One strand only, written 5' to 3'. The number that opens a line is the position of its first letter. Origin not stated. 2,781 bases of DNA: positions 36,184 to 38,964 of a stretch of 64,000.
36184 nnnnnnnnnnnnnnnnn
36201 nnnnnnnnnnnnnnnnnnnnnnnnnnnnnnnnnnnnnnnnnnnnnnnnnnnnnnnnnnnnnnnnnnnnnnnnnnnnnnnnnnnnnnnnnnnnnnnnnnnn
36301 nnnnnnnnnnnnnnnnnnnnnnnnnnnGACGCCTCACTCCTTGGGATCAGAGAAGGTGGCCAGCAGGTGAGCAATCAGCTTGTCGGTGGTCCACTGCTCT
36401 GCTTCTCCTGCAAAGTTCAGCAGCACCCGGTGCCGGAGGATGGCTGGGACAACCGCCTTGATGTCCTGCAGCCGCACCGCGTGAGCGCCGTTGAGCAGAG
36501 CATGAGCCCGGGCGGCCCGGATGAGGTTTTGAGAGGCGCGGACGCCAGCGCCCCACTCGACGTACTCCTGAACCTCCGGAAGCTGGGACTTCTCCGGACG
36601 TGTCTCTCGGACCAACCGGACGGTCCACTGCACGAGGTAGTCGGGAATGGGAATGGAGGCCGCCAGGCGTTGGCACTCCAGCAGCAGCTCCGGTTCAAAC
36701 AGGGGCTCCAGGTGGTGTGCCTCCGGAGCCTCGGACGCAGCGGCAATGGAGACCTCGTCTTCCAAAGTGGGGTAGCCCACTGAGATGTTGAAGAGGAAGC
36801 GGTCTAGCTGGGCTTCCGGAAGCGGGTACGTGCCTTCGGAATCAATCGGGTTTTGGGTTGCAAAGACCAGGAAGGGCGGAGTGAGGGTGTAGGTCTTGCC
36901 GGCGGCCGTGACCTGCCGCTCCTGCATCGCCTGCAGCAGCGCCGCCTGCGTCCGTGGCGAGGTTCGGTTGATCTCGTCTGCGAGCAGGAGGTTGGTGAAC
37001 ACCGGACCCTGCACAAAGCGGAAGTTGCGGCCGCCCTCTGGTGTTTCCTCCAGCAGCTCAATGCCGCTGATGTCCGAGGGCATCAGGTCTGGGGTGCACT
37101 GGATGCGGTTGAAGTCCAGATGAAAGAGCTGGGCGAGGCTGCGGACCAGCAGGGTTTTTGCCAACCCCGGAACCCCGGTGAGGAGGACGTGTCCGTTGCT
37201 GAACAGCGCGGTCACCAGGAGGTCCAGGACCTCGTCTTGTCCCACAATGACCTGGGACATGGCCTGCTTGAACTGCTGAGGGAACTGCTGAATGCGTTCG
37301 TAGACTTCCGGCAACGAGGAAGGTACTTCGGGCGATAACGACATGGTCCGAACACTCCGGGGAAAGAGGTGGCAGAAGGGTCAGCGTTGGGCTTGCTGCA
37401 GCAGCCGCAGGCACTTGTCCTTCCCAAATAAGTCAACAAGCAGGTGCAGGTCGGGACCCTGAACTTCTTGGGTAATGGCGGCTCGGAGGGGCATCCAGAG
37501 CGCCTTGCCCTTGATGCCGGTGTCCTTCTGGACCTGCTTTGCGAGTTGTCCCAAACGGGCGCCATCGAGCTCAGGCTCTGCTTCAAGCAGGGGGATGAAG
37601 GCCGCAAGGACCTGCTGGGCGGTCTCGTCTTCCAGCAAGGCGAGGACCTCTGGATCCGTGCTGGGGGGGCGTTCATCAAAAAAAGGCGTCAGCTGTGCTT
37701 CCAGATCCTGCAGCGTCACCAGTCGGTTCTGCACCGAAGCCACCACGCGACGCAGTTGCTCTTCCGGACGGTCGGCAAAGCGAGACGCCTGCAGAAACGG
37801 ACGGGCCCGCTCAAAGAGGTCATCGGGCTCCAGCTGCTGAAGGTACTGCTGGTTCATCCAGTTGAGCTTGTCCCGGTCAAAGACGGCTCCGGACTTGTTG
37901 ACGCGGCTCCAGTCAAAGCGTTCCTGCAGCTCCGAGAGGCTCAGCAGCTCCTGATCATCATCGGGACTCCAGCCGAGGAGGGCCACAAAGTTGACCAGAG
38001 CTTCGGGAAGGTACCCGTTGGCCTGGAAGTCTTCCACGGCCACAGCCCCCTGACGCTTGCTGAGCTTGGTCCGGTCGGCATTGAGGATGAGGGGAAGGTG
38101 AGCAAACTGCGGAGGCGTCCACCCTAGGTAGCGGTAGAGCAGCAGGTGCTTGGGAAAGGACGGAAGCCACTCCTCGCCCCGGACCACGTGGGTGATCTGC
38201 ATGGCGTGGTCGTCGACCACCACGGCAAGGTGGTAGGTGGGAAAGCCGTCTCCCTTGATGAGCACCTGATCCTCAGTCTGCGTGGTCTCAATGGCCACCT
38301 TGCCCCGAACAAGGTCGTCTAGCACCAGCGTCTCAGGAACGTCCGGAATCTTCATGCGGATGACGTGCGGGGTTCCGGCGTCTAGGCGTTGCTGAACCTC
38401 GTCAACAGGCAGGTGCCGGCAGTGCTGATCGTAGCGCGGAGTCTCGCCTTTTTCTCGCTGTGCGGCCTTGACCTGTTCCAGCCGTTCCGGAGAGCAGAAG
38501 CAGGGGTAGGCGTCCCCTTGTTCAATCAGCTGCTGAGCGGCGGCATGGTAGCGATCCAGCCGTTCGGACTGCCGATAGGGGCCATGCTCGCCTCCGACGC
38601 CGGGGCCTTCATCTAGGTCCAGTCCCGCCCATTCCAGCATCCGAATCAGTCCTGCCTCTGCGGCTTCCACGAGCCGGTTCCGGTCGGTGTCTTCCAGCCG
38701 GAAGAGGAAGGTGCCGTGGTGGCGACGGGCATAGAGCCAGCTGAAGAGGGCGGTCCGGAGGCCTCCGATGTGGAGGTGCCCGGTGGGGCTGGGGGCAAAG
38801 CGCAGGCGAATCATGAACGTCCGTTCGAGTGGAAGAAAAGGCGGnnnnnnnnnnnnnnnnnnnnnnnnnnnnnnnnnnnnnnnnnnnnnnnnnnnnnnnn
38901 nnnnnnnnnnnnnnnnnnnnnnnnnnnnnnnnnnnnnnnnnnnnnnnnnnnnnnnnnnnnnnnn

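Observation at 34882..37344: MoxR AAA+ ATPase co-transcribed with a 481-aa protein that lacks any vWA/MIDAS signature, a possible undescribed MoxR-partner module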

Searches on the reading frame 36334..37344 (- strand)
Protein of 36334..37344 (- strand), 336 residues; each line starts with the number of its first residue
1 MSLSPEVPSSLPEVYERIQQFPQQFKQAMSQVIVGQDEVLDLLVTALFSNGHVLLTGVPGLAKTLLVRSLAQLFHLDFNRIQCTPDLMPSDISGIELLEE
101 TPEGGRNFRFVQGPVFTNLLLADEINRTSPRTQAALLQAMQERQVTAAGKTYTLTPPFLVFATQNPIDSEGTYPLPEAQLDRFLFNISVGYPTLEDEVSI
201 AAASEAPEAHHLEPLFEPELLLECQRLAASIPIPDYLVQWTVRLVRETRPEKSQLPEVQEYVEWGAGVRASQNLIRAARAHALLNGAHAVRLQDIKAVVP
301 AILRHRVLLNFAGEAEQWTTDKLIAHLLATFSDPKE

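Call 3: search_protein_families(library=pfam, proteins=[window:36334-37344:-], max_evalue=1)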
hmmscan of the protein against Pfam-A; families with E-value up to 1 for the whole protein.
window:36334-37344:- (336 aa): 14 families
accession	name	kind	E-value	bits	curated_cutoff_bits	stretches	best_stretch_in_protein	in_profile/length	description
PF07726.17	AAA_3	-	5.2e-60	201.5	27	1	52-185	1-131/131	ATPase family associated with various cellular activities (AAA)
PF17863.7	AAA_lid_2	-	2.4e-15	56.4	22.7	1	258-325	5-72/74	AAA lid domain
PF07728.20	AAA_5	-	2.2e-14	54.1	22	1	52-183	1-139/139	AAA domain (dynein-related subfamily)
PF20030.5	bpMoxR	-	4.1e-12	46.1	27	1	25-190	6-167/205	MoxR domain in the MoxR-vWA-beta-propeller ternary systems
PF00004.35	AAA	-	1.6e-05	25.8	21.2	1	53-168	1-112/131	ATPase family associated with various cellular activities (AAA)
PF00158.32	Sigma54_activat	-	0.0002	21.5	20.2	1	119-164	96-142/168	Sigma-54 interaction domain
PF05496.18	RuvB_N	-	0.0018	18.5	27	1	50-78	33-61/159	Holliday junction DNA helicase RuvB P-loop domain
PF00493.29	MCM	-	0.0022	17.6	23.3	0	121-169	126-176/224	MCM P-loop domain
PF01078.27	Mg_chelatase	-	0.0085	15.9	20.3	1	32-74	4-46/207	Magnesium chelatase, subunit ChlI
PF13191.12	AAA_16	-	0.015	16.2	32.6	1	34-76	3-50/167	AAA ATPase domain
PF13401.12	AAA_22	-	0.018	15.8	27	1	49-141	4-76/130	AAA domain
PF25201.1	nSTAND6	-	0.04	14.4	27.7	1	35-91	3-62/148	Novel STAND NTPase 6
PF20720.3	nSTAND3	-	0.11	12.6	27.2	1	44-74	11-41/155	Novel STAND NTPase 3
PF13245.12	AAA_19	-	0.24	12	25.1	0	47-74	8-35/134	AAA domain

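Call 4: search_protein_families(library=ncbifam, proteins=[window:36334-37344:-], max_evalue=1)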
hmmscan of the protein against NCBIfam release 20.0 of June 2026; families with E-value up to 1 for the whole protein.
window:36334-37344:- (336 aa): 18 families
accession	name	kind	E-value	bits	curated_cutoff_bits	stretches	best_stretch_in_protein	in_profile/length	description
TIGR02442.1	Cob-chelat-sub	hypoth_equivalog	2e-10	39.8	779.45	2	121-308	132-311/641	putative cobaltochelatase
TIGR02031.1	BchD-ChlD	equivalog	1.2e-09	37.4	499.55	1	53-310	19-274/608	magnesium chelatase ATPase subunit D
NF047784.1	MadB_ATPase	equivalog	1.3e-07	31.1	475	1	119-209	141-225/298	MadB family AAA-type ATPase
TIGR00764.1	lon_rel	equivalog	2.1e-07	29.9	516.6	2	30-75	18-62/608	ATP-dependent protease LonB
TIGR02030.1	BchI-ChlI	equivalog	5.3e-07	29.1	466.95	1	267-307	274-314/337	magnesium chelatase ATPase subunit I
TIGR02640.1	gas_vesic_GvpN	equivalog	9.3e-05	22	266.8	1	120-204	109-197/262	gas vesicle protein GvpN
NF010054.0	PRK13531.1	equivalog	9.3e-05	21.7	681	1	26-185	15-173/498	ATPase RavA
NF041906.1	V4R_TF_MobR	exception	0.00083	18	999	1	37-153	242-363/544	phenol degradation transcriptional regulator MobR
NF007689.0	PRK10365.1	equivalog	0.0059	15.4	760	1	105-155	224-272/441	sigma-54-dependent response regulator transcription factor ZraR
TIGR00635.1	ruvB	equivalog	0.0062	15.6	299.05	1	51-142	31-107/305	Holliday junction branch migration DNA helicase RuvB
NF000868.0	PRK00080.1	equivalog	0.0081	15.1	282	1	50-81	51-82/330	Holliday junction branch migration DNA helicase RuvB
NF038308.1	RNA_repair_RtcR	equivalog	0.012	14.5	650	1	120-156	282-318/530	RNA repair transcriptional activator RtcR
NF050807.1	TransRegFlbDCaul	equivalog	0.016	14.1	750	1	119-165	215-261/454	sigma-54-dependent transcriptional regulator FlbD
TIGR01817.1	nifA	equivalog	0.018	13.9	528.85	1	119-163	293-338/534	nif-specific transcriptional activator NifA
NF009067.0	PRK12402.1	equivalog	0.042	12.8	317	1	24-77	8-63/340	replication factor C small subunit 2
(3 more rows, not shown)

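Call 5: search_protein_families(library=padloc, proteins=[window:36334-37344:-], max_evalue=1)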
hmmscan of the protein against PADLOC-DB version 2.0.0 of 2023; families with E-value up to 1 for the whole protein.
window:36334-37344:- (336 aa): 4 families
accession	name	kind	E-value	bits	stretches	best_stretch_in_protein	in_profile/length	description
PDLC00915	TRIP13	-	0.015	12.7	1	27-73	40-86/302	TRIP13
PDLC04232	IetA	-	0.023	12.1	1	22-80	88-146/330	-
PDLC01995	RtcR_PspF2--CARF_AAA_HTH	-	0.024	11.7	1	120-151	265-296/481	-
PDLC04140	mad8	-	0.047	11.2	1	39-74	16-51/314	mads_8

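Call 47: find_homologous_proteins(query=window:36334-37344:-, max_evalue=1e-60)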
Query window:36334-37344:- (336 aa): 7721 proteins with E <= 1e-60 among 8000 candidates; the best 120 are listed.
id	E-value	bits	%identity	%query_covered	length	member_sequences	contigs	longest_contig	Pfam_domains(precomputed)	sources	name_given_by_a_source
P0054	1.6e-217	739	100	100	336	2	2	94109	PF20030.6,PF07726.18,PF00004.36,PF17863.8,PF07728.21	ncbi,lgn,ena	-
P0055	1.4e-185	634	83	100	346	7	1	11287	PF20030.6,PF07726.18,PF00004.36,PF17863.8,PF07728.21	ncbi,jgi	ncbi:MAG: AAA family ATPase [bacterium]|jgi:MoxR-like ATPase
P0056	1.4e-136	473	65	97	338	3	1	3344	PF20030.6,PF07726.18,PF00004.36,PF17863.8,PF07728.21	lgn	-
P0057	4.3e-135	468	67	94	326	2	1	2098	PF20030.6,PF07726.18,PF17863.8,PF07728.21,PF01078.28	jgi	-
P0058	7.0e-135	467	68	93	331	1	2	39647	PF20030.6,PF07726.18,PF00004.36,PF17863.8,PF07728.21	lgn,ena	-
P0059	1.6e-134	466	64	97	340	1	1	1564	PF20030.6,PF07726.18,PF00004.36,PF17863.8,PF07728.21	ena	-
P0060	2.0e-134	466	65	96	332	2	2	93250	PF20030.6,PF07726.18,PF17863.8,PF07728.21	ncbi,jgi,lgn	jgi:MoxR-like ATPase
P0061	3.9e-134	465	64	97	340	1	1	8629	PF20030.6,PF07726.18,PF00004.36,PF17863.8,PF07728.21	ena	-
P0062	5.8e-134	464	64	97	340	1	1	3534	PF20030.6,PF00158.33,PF07726.18,PF00004.36,PF17863.8,PF07728.21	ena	-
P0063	1.3e-133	463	64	97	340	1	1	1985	PF20030.6,PF07726.18,PF17863.8,PF07728.21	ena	-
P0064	1.3e-133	463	64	97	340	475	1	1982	PF20030.6,PF07726.18,PF00004.36,PF17863.8,PF07728.21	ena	-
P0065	1.4e-133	463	64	97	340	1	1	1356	PF20030.6,PF07726.18,PF00004.36,PF17863.8,PF07728.21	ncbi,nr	ncbi:MAG: MoxR family ATPase [SAR324 cluster bacterium]|nr:MoxR family ATPase [SAR324 cluster bacter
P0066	1.5e-133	463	64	97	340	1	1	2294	PF20030.6,PF07726.18,PF00004.36,PF17863.8,PF07728.21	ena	-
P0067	1.9e-133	463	64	97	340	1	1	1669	PF20030.6,PF07726.18,PF00004.36,PF17863.8,PF07728.21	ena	-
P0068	2.5e-133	462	64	97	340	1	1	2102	PF20030.6,PF07726.18,PF00004.36,PF17863.8,PF07728.21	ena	-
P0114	2.2e-125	436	58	96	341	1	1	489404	PF20030.6,PF00158.33,PF07726.18,PF00004.36,PF17863.8,PF07728.21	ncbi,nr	ncbi:MAG: MoxR family ATPase [SAR324 cluster bacterium]|nr:MoxR family ATPase [SAR324 cluster bacter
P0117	2.9e-125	436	62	94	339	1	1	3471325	PF20030.6,PF00158.33,PF07726.18,PF00004.36,PF17863.8,PF07728.21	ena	-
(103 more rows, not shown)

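Call 58: find_encoding_contigs(protein=P0114, flank=10000, max_places=2)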
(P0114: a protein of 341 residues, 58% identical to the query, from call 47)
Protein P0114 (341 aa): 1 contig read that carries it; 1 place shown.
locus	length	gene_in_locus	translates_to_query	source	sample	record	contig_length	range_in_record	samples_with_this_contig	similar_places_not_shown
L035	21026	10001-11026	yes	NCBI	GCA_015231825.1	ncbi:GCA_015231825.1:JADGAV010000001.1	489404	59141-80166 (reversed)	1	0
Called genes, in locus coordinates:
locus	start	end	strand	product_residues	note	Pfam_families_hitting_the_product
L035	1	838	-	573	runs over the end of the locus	PF00496:SBP_bac_5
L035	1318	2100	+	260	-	PF00106:adh_short, PF08659:KR, PF23441:SDR, PF13561:adh_short_C2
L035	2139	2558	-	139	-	-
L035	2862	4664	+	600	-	PF00117:GATase, PF07722:Peptidase_C26 (faint), PF02540:NAD_synthase, PF00958:GMP_synt_C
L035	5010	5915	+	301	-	PF00072:Response_reg, PF13581:HATPase_c_2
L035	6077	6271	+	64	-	-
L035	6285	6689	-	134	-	PF07884:VKOR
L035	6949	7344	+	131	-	PF01597:GCV_H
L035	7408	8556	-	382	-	PF02595:Gly_kinase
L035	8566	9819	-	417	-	PF13581:HATPase_c_2, PF00027:cNMP_binding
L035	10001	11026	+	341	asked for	PF20030:bpMoxR, PF00158:Sigma54_activat (weak), PF00004:AAA (weak), PF07726:AAA_3, PF07728:AAA_5, PF17863:AAA_lid_2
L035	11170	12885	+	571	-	-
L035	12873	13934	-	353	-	-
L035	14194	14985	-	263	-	PF23023:Anti-Pycsar_Apyc1, PF00753:Lactamase_B, PF12706:Lactamase_B_2 (weak)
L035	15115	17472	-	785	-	PF00580:UvrD-helicase, PF13245:AAA_19, PF13361:UvrD_C, PF13538:UvrD_C_2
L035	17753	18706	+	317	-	PF01073:3Beta_HSD, PF01370:Epimerase, PF02719:Polysacc_synt_2, PF04321:RmlD_sub_bind, PF07993:NAD_binding_4 (faint), PF16363:GDP_Man_Dehyd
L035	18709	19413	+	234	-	PF02517:Rce1-like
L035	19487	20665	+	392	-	PF01041:DegT_DnrJ_EryC1, PF01212:Beta_elim_lyase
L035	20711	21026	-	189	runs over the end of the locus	PF00702:Hydrolase, PF13419:HAD_2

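Call 59: find_encoding_contigs(protein=P0117, flank=10000, max_places=2)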
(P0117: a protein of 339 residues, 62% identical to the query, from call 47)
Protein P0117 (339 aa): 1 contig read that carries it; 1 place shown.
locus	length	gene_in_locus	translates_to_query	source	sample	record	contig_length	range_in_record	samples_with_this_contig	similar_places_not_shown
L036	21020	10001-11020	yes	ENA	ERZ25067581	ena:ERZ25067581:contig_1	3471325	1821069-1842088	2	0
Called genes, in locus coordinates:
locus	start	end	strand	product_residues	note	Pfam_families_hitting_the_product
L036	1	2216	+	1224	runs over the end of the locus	PF02811:PHP, PF07733:DNA_pol3_alpha, PF17657:DNA_pol3_finger, PF14579:HHH_6, PF01336:tRNA_anti-codon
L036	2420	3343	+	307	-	PF00753:Lactamase_B, PF13483:Lactamase_B_3 (weak)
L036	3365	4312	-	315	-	-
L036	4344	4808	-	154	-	PF02391:MoaE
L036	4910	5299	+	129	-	PF00117:GATase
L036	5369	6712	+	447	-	PF00117:GATase (weak), PF02540:NAD_synthase (weak), PF00958:GMP_synt_C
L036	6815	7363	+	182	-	PF04299:FMN_bind_2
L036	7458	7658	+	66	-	-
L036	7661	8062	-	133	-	PF07884:VKOR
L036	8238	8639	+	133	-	PF01597:GCV_H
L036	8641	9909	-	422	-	PF02595:Gly_kinase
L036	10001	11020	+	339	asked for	PF20030:bpMoxR, PF00158:Sigma54_activat (faint), PF00004:AAA (weak), PF07726:AAA_3, PF07728:AAA_5, PF17863:AAA_lid_2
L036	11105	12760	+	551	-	-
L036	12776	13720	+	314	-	PF00892:EamA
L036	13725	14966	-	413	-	PF00108:Thiolase_N, PF22691:Thiolase_C_1, PF02803:Thiolase_C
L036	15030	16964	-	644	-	PF16177:ACAS_N, PF00501:AMP-binding, PF13193:AMP-binding_C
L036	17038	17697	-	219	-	PF00924:MS_channel_2nd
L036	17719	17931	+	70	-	-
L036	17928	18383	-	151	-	-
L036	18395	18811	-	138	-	-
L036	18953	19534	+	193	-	-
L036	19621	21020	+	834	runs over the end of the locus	PF00343:Phosphorylase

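Call 64: search_protein_families(library=pfam, proteins=[L035:12873-13934:-, L036:3365-4312:-], max_evalue=0.001)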
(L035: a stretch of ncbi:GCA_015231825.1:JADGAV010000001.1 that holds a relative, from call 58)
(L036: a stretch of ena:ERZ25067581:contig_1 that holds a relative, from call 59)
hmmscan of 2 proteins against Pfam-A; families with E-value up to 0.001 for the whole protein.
L035:12873-13934:- (353 aa): 0 families

L036:3365-4312:- (315 aa): 0 families

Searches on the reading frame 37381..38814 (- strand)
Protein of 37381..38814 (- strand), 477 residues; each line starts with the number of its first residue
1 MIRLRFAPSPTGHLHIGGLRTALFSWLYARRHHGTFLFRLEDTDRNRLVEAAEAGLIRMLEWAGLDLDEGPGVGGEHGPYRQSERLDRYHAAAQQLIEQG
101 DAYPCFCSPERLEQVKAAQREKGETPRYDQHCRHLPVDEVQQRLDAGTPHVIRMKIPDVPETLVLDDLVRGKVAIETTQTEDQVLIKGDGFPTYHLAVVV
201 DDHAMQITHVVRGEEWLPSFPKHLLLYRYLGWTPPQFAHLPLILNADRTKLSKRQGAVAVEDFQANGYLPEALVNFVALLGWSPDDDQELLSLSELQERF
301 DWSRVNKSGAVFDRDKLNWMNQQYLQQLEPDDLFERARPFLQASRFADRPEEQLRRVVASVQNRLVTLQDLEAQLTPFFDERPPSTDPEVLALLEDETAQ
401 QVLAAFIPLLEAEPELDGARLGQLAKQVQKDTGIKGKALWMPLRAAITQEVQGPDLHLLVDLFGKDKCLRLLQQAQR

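Call 3: search_protein_families(library=pfam, proteins=[window:37381-38814:-], max_evalue=1)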
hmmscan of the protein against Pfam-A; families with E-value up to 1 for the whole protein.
window:37381-38814:- (477 aa): 2 families
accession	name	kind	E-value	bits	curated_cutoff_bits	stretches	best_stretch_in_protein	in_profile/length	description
PF00749.27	tRNA-synt_1c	-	2.2e-106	355.8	23.4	1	2-319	2-314/314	tRNA synthetases class I (E and Q), catalytic domain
PF19269.4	Anticodon_2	-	2.7e-23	83.4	23.6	1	333-475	2-140/141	Anticodon binding domain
